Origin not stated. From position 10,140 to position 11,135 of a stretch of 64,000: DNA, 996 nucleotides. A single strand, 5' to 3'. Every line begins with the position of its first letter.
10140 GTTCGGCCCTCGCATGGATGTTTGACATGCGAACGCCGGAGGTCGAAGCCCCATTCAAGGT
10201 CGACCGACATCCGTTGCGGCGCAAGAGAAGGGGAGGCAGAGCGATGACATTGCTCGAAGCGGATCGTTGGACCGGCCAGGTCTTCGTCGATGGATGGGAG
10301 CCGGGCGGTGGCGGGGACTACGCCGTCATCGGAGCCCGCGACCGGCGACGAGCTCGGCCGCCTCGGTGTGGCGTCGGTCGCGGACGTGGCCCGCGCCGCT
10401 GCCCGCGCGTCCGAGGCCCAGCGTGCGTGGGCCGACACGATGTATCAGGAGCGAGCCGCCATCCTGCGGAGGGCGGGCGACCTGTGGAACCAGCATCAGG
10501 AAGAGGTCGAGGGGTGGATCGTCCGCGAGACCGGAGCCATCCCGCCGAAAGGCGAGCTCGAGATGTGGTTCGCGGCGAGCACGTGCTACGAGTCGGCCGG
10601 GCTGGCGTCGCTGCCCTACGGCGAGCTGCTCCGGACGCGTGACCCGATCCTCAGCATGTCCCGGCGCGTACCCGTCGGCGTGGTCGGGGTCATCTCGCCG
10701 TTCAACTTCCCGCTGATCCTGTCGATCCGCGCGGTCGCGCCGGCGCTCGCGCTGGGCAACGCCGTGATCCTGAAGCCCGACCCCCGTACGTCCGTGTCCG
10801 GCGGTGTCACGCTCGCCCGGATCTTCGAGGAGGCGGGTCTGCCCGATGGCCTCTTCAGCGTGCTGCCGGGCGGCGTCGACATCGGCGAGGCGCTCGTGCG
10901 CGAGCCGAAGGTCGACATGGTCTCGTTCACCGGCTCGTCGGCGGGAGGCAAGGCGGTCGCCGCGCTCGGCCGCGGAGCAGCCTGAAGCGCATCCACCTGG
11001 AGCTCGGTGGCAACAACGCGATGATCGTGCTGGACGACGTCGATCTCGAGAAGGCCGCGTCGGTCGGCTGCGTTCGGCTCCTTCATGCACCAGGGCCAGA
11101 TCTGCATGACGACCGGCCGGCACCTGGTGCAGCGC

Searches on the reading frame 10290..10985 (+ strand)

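Call 87: search_protein_families(library=pfam, proteins=[window:10290-10985:+], max_evalue=0.00001)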
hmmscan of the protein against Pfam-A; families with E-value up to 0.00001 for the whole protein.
window:10290-10985:+ (231 aa): 1 family
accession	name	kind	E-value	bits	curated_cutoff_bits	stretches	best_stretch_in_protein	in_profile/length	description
PF00171.27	Aldedh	-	5e-61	207.1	23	1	10-225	8-223/461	Aldehyde dehydrogenase family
